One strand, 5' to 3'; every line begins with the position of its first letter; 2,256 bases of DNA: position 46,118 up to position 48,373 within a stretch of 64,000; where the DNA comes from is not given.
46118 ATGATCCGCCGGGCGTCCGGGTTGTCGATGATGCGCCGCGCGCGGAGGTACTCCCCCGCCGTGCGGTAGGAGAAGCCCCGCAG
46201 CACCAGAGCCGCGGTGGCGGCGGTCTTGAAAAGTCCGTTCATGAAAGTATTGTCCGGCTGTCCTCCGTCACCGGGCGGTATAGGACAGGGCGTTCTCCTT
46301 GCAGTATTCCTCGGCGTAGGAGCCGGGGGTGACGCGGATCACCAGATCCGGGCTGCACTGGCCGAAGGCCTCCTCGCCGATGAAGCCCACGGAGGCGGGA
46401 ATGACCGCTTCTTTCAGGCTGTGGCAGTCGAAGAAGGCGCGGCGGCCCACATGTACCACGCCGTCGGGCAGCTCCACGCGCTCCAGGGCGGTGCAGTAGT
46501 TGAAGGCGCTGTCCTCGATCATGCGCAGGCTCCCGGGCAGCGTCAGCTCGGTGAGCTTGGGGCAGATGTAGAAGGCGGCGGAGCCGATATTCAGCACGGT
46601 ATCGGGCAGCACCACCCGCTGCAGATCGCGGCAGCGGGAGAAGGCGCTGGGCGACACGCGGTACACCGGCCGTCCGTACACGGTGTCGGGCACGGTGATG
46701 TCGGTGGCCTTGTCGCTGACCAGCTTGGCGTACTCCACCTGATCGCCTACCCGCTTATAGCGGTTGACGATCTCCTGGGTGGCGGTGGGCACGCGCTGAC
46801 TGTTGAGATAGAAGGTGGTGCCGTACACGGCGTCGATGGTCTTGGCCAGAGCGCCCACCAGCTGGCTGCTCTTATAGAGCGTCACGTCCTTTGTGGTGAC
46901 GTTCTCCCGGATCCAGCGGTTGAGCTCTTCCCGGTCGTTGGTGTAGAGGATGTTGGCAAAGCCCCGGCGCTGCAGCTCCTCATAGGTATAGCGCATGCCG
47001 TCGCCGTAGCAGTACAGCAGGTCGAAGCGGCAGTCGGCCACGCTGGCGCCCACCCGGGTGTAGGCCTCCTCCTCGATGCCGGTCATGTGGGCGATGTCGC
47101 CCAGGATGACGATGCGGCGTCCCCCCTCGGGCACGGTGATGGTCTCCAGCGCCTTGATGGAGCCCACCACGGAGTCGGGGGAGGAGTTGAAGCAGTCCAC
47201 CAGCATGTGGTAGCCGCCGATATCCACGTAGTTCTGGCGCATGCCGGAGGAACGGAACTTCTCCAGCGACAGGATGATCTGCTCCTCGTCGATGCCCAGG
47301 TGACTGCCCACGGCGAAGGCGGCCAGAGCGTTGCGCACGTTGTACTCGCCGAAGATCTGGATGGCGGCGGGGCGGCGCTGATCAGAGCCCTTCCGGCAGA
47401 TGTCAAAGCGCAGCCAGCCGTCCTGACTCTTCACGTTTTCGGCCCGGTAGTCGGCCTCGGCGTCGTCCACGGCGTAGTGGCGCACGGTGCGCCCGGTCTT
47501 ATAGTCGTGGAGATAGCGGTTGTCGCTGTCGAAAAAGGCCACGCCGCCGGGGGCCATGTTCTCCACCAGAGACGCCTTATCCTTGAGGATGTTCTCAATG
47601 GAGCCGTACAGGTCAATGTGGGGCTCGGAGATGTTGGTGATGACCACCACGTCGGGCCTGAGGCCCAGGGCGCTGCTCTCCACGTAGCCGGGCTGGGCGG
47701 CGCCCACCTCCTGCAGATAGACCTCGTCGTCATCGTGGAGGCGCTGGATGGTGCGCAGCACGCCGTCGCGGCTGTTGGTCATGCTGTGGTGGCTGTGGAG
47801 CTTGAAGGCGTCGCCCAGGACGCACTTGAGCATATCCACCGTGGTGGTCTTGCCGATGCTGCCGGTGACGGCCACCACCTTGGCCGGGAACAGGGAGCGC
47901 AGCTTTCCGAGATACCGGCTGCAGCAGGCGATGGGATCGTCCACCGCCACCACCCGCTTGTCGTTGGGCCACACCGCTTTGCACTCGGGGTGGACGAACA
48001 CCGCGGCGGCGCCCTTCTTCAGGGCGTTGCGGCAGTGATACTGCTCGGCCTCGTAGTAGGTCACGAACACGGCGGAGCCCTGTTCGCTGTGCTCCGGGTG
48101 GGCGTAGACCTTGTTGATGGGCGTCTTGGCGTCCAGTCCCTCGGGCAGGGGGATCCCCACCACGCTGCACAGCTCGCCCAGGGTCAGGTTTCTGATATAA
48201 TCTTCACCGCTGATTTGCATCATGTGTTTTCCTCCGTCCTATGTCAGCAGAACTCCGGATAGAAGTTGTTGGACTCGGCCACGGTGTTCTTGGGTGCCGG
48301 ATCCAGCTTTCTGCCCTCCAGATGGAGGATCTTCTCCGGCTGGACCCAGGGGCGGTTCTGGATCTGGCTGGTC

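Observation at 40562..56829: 13-gene wall-polymer operon in which ATP-grasp and Mur-type amide ligases take the place of glycosyltransferases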

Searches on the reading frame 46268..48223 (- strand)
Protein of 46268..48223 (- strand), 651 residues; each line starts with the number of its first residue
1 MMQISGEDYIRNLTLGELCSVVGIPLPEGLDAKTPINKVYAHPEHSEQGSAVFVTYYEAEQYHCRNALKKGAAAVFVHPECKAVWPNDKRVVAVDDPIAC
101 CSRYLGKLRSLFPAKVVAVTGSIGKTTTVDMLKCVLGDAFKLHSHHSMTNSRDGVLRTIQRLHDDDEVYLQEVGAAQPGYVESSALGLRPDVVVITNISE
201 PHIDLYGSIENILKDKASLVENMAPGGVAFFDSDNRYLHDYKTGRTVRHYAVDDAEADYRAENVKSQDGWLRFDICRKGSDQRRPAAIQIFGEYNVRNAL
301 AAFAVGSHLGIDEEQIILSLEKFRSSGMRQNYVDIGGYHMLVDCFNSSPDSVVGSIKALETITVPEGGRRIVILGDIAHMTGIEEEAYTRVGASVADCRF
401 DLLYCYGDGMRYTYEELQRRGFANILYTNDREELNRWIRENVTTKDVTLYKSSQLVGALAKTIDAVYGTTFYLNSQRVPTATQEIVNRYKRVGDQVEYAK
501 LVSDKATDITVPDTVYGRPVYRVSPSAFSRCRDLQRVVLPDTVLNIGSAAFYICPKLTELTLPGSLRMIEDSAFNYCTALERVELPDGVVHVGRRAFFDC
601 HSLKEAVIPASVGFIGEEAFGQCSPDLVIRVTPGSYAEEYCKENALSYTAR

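Call 4: search_protein_families(library=pfam, proteins=[window:46268-48223:-], max_evalue=0.01)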
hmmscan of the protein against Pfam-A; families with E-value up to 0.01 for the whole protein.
window:46268-48223:- (651 aa): 3 families
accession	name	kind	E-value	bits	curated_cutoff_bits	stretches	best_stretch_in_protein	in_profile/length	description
PF08245.18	Mur_ligase_M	-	1.7e-31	110.2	24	1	119-305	1-199/200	Mur ligase middle domain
PF13306.12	LRR_5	-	2.2e-25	89.5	27.7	1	508-624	15-124/127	BspA type Leucine rich repeat region (6 copies)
PF02875.26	Mur_ligase_C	-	2e-08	35.6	28.4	1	330-453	3-126/127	Mur ligase, glutamate ligase domain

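Call 12: search_protein_families(library=ncbifam, proteins=[window:46268-48223:-], max_evalue=0.01)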
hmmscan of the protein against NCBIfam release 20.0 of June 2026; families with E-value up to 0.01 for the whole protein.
window:46268-48223:- (651 aa): 27 families (the best 25 are shown)
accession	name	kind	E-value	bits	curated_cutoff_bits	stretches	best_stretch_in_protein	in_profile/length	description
TIGR01143.1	murF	subfamily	8.9e-62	209.4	288.6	1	63-456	25-409/418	UDP-N-acetylmuramoyl-tripeptide--D-alanyl-D-alanine ligase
NF008896.0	PRK11929.1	equivalog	4.7e-58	196.8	1023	1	63-466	556-956/965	bifunctional UDP-N-acetylmuramoyl-L-alanyl-D-glutamate--2,6-diaminopimelate ligase MurE/UDP-N-acetylmuramoyl-tripeptide--D-alanyl-D-alanine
NF010693.0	PRK14093.1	equivalog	1.2e-40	139.6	544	1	64-462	58-459/479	UDP-N-acetylmuramoylalanyl-D-glutamyl-2,6-diaminopimelate--D-alanyl-D-alanine ligase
NF008041.0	PRK10773.1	equivalog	2.4e-31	109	551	1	57-407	48-392/453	UDP-N-acetylmuramoyl-tripeptide--D-alanyl-D-alanine ligase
NF008897.0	PRK11930.1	equivalog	7.4e-27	93.7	804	1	62-436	54-425/822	bifunctional UDP-N-acetylmuramoyl-tripeptide:D-alanyl-D-alanine ligase/alanine racemase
TIGR01082.1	murC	equivalog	9.1e-26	90.9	335.1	1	96-373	84-350/449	UDP-N-acetylmuramate--L-alanine ligase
NF001126.0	PRK00139.1-4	equivalog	1.8e-24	86.2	373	2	191-375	195-375/486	UDP-N-acetylmuramoyl-L-alanyl-D-glutamate--2,6-diaminopimelate ligase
TIGR01085.1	murE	subfamily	5e-23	81.8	257.3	2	189-375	177-365/472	UDP-N-acetylmuramyl-tripeptide synthetase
TIGR01087.1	murD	equivalog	2.2e-22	79.8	211.95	1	110-367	102-347/441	UDP-N-acetylmuramoyl-L-alanine--D-glutamate ligase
NF001124.0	PRK00139.1-2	equivalog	3.2e-21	75.6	476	2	187-375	196-384/500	UDP-N-acetylmuramoyl-L-alanyl-D-glutamate--2,6-diaminopimelate ligase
NF053645.1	pMurC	equivalog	7.1e-14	51.4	560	2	115-235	103-224/492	pseudomurein biosynthesis peptide ligase pMurC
NF053646.1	pMurD1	equivalog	1.2e-12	47.2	610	1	108-379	103-361/465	pseudomurein biosynthesis peptide ligase pMurD1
NF033197.0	F430_CfbE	equivalog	3.2e-12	46.1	250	1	106-381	91-356/430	coenzyme F430 synthase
NF053647.1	pMurD2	equivalog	3.2e-12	46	550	2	115-242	100-222/405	pseudomurein biosynthesis peptide ligase pMurD2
NF047961.1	adhesin_HupY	equivalog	3.3e-12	45.3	1250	1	533-620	187-273/978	leucine-rich repeat adhesin HupY/LrrG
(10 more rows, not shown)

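Call 16: find_encoding_contigs(protein=window:46268-48223:-, flank=10000, max_places=6)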
Protein window:46268-48223:- (651 aa): no gene with exactly this product is on record in the collection.

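Call 17: find_homologous_proteins(query=window:46268-48223:-, max_evalue=1e-10)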
Query window:46268-48223:- (651 aa): 245 proteins with E <= 1e-10 among 8000 candidates; the best 120 are listed.
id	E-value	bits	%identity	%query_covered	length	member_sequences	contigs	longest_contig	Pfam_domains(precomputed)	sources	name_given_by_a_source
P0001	0.0e+0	1466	98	100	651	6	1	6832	PF13306.13,PF02875.27,PF08245.19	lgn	-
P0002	0.0e+0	1335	88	100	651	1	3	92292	PF13306.13,PF02875.27,PF08245.19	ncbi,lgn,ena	-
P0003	0.0e+0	1294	85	100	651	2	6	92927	PF13306.13,PF02875.27,PF08245.19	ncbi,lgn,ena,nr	ncbi:MAG: leucine-rich repeat protein [Oscillospiraceae bacterium]|nr:leucine-rich repeat protein [O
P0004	0.0e+0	1145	76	100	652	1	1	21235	PF13306.13,PF02875.27,PF08245.19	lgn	-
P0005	5.6e-237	806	56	98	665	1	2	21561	PF13306.13,PF02875.27,PF08245.19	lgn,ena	-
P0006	3.5e-226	771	52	99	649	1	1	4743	PF13306.13,PF02875.27,PF08245.19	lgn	-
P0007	1.7e-195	669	49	99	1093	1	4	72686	PF09587.16,PF13306.13,PF02875.27,PF08245.19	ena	-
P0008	7.8e-195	667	48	98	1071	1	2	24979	PF09587.16,PF13306.13,PF02875.27,PF08245.19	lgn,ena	-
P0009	3.5e-193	662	48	99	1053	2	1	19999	PF09587.16,PF13306.13,PF02875.27,PF08245.19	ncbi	-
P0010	1.2e-192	660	48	99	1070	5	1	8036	PF09587.16,PF13306.13,PF02875.27,PF08245.19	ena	-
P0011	2.0e-190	653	48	99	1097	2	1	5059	PF09587.16,PF13306.13,PF02875.27,PF08245.19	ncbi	-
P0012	2.3e-173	596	47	94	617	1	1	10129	PF13306.13,PF08245.19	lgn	-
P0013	1.6e-172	593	45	100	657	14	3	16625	PF13306.13,PF02875.27,PF08245.19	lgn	-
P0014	3.8e-171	589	46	99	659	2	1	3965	PF13306.13,PF02875.27,PF08245.19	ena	-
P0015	1.2e-166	574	44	98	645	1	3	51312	PF13306.13,PF02875.27,PF08245.19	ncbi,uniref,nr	ncbi:Mur ligase family protein [Pasteurella atlantica]|uniref:Mur ligase family protein n=2 Tax=Past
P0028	1.5e-127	445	36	97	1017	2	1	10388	PF13306.13,PF14397.12,PF08245.19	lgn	-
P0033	3.4e-125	437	38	93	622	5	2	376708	PF13306.13,PF02875.27,PF08245.19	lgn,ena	-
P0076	7.6e-57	211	31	71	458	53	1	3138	PF02875.27,PF08245.19,PF01225.31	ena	-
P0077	1.7e-53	200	34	60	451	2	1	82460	PF02875.27,PF08245.19,PF01225.31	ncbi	-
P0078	1.8e-53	200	34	62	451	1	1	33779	PF02875.27,PF08245.19,PF01225.31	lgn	-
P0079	2.7e-53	200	33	62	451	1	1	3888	PF02875.27,PF08245.19,PF01225.31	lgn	-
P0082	4.0e-51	192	33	60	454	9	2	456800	PF02875.27,PF08245.19,PF01225.31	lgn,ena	-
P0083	7.7e-51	191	32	62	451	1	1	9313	PF02875.27,PF08245.19,PF01225.31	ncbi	-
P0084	3.5e-50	189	31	70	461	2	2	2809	PF02875.27,PF08245.19,PF01225.31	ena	-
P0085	1.0e-49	188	30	67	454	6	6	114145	PF02875.27,PF08245.19,PF01225.31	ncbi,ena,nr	ncbi:MAG: UDP-N-acetylmuramoyl-tripeptide--D-alanyl-D-alanine ligase [Ruminococcus sp.]|nr:UDP-N-ace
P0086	2.5e-49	186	31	62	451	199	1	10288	PF02875.27,PF08245.19,PF01225.31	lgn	-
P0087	3.0e-49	186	32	62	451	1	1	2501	PF02875.27,PF08245.19,PF01225.31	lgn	-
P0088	3.7e-49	186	32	62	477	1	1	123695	PF02875.27,PF08245.19,PF01225.31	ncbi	-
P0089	5.8e-49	185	28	68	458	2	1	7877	PF02875.27,PF08245.19,PF01225.31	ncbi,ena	-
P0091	2.6e-48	183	29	68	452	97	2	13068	PF02875.27,PF08245.19,PF01225.31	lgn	-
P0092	1.0e-47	181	32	62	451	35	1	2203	PF02875.27,PF08245.19,PF01225.31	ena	-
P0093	1.1e-47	181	33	60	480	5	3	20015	PF02875.27,PF08245.19,PF01225.31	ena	-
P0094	1.3e-47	181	32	60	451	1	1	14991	PF02875.27,PF08245.19,PF01225.31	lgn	-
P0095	3.0e-47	180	32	60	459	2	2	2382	PF02875.27,PF08245.19,PF01225.31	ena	-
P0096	3.5e-47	179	32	60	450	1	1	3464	PF02875.27,PF08245.19,PF01225.31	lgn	-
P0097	5.2e-47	179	32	62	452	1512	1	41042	PF02875.27,PF08245.19,PF01225.31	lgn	-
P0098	5.5e-47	179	32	60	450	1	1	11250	PF02875.27,PF08245.19,PF01225.31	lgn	-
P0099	5.8e-47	179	32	60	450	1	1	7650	PF02875.27,PF08245.19,PF01225.31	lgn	-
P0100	9.5e-47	178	31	60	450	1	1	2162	PF02875.27,PF08245.19,PF01225.31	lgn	-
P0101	1.5e-46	177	32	60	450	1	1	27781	PF02875.27,PF08245.19,PF01225.31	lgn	-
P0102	1.6e-46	177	32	60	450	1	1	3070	PF02875.27,PF08245.19,PF01225.31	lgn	-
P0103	1.7e-46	177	32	60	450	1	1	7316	PF02875.27,PF08245.19,PF01225.31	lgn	-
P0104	1.7e-46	177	32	60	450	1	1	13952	PF02875.27,PF08245.19,PF01225.31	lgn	-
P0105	1.9e-46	177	32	60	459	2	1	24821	PF02875.27,PF08245.19,PF01225.31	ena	-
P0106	2.2e-46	177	32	60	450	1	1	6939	PF02875.27,PF08245.19,PF01225.31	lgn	-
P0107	2.3e-46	177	32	60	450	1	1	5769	PF02875.27,PF08245.19,PF01225.31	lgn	-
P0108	2.3e-46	177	32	60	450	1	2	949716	PF02875.27,PF08245.19,PF01225.31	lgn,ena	-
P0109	2.3e-46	177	32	60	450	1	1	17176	PF02875.27,PF08245.19,PF01225.31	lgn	-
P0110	2.3e-46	177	32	60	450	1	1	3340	PF02875.27,PF08245.19,PF01225.31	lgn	-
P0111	2.3e-46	177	32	60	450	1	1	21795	PF02875.27,PF08245.19,PF01225.31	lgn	-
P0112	3.4e-46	176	32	59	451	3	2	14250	PF02875.27,PF08245.19,PF01225.31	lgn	-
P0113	3.5e-46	176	32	60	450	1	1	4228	PF02875.27,PF08245.19,PF01225.31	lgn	-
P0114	4.2e-46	176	32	60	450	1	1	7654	PF02875.27,PF08245.19,PF01225.31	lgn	-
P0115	7.7e-46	175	32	60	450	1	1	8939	PF02875.27,PF08245.19,PF01225.31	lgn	-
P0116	1.3e-45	174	30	62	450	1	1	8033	PF02875.27,PF08245.19,PF01225.31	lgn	-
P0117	2.1e-44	170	32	60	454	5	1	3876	PF02875.27,PF08245.19,PF01225.31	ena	-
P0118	3.3e-43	166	32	62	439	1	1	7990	PF02875.27,PF08245.19,PF01225.31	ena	-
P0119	6.0e-43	165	29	60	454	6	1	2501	PF02875.27,PF08245.19,PF01225.31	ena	-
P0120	1.9e-42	164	31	55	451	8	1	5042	PF02875.27,PF08245.19,PF01225.31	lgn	-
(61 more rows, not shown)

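Call 18: find_encoding_contigs(protein=P0003, flank=10000, max_places=2)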
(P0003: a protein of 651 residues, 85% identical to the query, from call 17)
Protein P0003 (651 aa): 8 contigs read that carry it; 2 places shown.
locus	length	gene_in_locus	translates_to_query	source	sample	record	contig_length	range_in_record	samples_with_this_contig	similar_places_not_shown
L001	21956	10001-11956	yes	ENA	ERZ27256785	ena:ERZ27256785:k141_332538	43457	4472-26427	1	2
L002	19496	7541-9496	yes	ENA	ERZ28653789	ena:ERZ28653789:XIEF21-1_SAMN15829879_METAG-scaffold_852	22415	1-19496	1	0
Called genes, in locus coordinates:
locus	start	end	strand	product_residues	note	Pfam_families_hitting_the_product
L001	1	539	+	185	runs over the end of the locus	PF13302:Acetyltransf_3, PF13420:Acetyltransf_4 (weak), PF00583:Acetyltransf_1, PF13673:Acetyltransf_10 (weak), PF13508:Acetyltransf_7, PF08445:FR47 (faint)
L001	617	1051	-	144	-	PF18936:DUF5684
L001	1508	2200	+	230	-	PF02397:Bac_transf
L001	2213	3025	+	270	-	PF01061:ABC2_membrane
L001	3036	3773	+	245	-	PF00005:ABC_tran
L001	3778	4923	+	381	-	PF04464:Glyphos_transf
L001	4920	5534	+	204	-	-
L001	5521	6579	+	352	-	PF14397:ATPgrasp_ST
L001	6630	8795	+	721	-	PF14397:ATPgrasp_ST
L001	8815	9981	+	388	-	PF05222:AlaDh_PNT_N, PF01262:AlaDh_PNT_C, PF01488:Shikimate_DH (weak), PF02826:2-Hacid_dh_C (weak)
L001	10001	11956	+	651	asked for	PF08245:Mur_ligase_M, PF02875:Mur_ligase_C, PF13306:LRR_5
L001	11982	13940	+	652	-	PF14397:ATPgrasp_ST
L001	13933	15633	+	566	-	PF09479:Flg_new, PF18998:Flg_new_2 (faint), PF09479:Flg_new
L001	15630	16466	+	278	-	-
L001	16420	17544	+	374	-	PF03816:LytR_cpsA_psr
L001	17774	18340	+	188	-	PF04542:Sigma70_r2, PF08281:Sigma70_r4_2, PF04545:Sigma70_r4 (weak)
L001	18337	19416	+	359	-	PF23750:RsgI_M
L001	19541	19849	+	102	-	PF02583:Trns_repr_metal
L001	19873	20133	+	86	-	-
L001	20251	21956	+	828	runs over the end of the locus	PF00403:HMA, PF00122:E1-E2_ATPase, PF00702:Hydrolase, PF08282:Hydrolase_3 (faint), PF00403:HMA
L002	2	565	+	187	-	?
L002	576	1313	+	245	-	PF00005:ABC_tran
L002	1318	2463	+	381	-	PF04464:Glyphos_transf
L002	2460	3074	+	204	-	-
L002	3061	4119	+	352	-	PF14397:ATPgrasp_ST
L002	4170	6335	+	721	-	PF14397:ATPgrasp_ST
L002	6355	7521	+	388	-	PF05222:AlaDh_PNT_N, PF01262:AlaDh_PNT_C, PF01488:Shikimate_DH (weak), PF02826:2-Hacid_dh_C (weak)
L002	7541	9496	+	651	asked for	PF08245:Mur_ligase_M, PF02875:Mur_ligase_C, PF13306:LRR_5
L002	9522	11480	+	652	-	PF14397:ATPgrasp_ST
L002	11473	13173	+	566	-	PF09479:Flg_new, PF18998:Flg_new_2 (faint), PF09479:Flg_new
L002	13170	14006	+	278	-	-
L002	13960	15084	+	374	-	PF03816:LytR_cpsA_psr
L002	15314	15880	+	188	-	PF04542:Sigma70_r2, PF08281:Sigma70_r4_2, PF04545:Sigma70_r4 (weak)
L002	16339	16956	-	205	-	-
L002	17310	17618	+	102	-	PF02583:Trns_repr_metal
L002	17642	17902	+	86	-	-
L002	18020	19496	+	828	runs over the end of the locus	PF00403:HMA, PF00122:E1-E2_ATPase, PF00702:Hydrolase, PF08282:Hydrolase_3 (faint), PF00403:HMA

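Call 19: find_encoding_contigs(protein=P0015, flank=10000, max_places=2)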
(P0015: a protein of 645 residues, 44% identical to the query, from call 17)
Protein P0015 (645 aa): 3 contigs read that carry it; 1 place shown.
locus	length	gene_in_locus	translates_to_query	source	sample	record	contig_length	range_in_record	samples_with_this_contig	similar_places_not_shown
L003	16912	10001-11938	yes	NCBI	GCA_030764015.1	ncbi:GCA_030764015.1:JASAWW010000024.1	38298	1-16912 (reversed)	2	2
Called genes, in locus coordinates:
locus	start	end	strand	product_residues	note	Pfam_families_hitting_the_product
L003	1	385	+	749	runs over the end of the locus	PF14397:ATPgrasp_ST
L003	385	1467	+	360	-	PF01210:NAD_Gly3P_dh_N (weak), PF02558:ApbA, PF02317:Octopine_DH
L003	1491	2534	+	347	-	PF14397:ATPgrasp_ST, PF14398:ATPgrasp_YheCD (weak)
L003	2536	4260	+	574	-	PF14397:ATPgrasp_ST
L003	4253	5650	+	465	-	PF00324:AA_permease, PF13520:AA_permease_2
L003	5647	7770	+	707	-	PF08245:Mur_ligase_M, PF02875:Mur_ligase_C, PF13306:LRR_5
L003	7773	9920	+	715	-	PF14397:ATPgrasp_ST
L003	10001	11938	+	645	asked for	PF08245:Mur_ligase_M, PF02875:Mur_ligase_C, PF13306:LRR_5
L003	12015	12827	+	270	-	PF01061:ABC2_membrane (weak)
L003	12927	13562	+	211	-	PF00005:ABC_tran, PF13304:AAA_21 (faint)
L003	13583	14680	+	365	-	PF04464:Glyphos_transf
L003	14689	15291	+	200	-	-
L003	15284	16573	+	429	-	PF02397:Bac_transf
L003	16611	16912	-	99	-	PF01610:DDE_Tnp_ISL3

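Call 22: find_encoding_contigs(protein=P0007, flank=10000, max_places=1)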
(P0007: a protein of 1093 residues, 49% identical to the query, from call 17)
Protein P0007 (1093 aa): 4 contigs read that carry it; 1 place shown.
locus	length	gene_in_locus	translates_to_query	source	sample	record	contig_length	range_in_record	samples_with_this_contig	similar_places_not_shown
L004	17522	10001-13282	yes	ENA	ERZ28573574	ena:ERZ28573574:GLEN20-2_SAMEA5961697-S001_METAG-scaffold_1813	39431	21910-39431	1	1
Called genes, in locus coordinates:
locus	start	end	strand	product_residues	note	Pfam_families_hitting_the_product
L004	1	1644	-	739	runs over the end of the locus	PF23139:OB_YrrC, PF14520:HHH_5 (faint), PF14490:HHH_RecD2, PF13604:AAA_30, PF01443:Viral_helicase1 (weak), PF13245:AAA_19, PF18335:SH3_13, PF13538:UvrD_C_2, +1 more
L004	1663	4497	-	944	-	PF00005:ABC_tran (faint), PF02463:SMC_N (faint), PF03193:RsgA_GTPase (faint), PF13191:AAA_16 (faint), PF13555:AAA_29 (faint), PF20703:nSTAND1 (faint), PF17760:UvrA_inter, PF17755:UvrA_DNA-bind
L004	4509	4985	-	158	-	PF04073:tRNA_edit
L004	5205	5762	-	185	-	PF00440:TetR_N, PF14278:TetR_C_8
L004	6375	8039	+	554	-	PF03062:MBOAT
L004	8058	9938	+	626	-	PF25832:Fn3_SaeA_2nd (faint), PF25833:Fn3_SaeA_3rd (weak)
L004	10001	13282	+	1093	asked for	PF08245:Mur_ligase_M, PF02875:Mur_ligase_C, PF13306:LRR_5, PF09587:PGA_cap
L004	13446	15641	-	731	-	PF00176:SNF2-rel_dom, PF00270:DEAD, PF04851:ResIII, PF00271:Helicase_C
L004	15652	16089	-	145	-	PF13291:ACT_4 (weak)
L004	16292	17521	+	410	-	?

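Call 23: find_encoding_contigs(protein=P0033, flank=10000, max_places=1)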
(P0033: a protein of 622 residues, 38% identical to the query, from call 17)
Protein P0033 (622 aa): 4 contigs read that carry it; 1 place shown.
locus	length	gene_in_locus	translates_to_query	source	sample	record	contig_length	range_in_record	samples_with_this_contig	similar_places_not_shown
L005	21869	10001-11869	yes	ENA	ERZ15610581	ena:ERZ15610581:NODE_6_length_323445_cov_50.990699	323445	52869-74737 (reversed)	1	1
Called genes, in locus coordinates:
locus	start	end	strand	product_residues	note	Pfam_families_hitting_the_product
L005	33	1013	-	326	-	PF12625:Arabinose_bd, PF00165:HTH_AraC (faint), PF12833:HTH_18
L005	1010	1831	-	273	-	PF00106:adh_short, PF01370:Epimerase (weak), PF08659:KR (weak), PF13460:NAD_binding_10 (weak), PF13561:adh_short_C2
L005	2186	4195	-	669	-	PF01926:MMR_HSR1, PF02421:FeoB_N, PF09439:SRPRB (weak), PF17910:FeoB_Cyto, PF07670:Gate, PF07664:FeoB_C, PF07670:Gate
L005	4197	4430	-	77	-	PF04023:FeoA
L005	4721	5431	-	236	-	PF00005:ABC_tran, PF13304:AAA_21 (faint)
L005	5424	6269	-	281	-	PF13476:AAA_23 (weak), PF00005:ABC_tran, PF13304:AAA_21 (faint), PF12399:BCA_ABC_TP_C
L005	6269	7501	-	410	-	PF02653:BPD_transp_2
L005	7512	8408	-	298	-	PF02653:BPD_transp_2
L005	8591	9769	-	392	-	PF13433:Peripla_BP_5 (faint), PF13458:Peripla_BP_6, PF01094:ANF_receptor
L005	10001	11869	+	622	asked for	PF08245:Mur_ligase_M, PF02875:Mur_ligase_C, PF13306:LRR_5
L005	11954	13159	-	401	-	PF05636:HIGH_NTase1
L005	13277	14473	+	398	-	PF00871:Acetate_kinase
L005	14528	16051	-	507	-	PF13396:PLDc_N, PF13091:PLDc_2, PF00614:PLDc (weak), PF13091:PLDc_2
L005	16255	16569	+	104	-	PF00829:Ribosomal_L21p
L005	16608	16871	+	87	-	PF01016:Ribosomal_L27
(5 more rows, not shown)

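Call 24: find_encoding_contigs(protein=P0028, flank=10000, max_places=1)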
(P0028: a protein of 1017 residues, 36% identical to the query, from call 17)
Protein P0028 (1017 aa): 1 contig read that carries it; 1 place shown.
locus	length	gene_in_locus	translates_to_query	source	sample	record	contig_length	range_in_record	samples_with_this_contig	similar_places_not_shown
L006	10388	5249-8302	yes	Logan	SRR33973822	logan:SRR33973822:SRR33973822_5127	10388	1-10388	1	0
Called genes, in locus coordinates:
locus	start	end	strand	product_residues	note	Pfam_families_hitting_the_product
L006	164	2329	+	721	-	PF14397:ATPgrasp_ST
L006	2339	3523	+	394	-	PF05222:AlaDh_PNT_N, PF01262:AlaDh_PNT_C, PF01488:Shikimate_DH (weak)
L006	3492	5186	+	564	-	PF14397:ATPgrasp_ST, PF14398:ATPgrasp_YheCD (weak)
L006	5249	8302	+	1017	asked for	PF08245:Mur_ligase_M, PF13306:LRR_5, PF14397:ATPgrasp_ST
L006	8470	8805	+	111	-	-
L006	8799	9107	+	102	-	PF05717:TnpB_IS66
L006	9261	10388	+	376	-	?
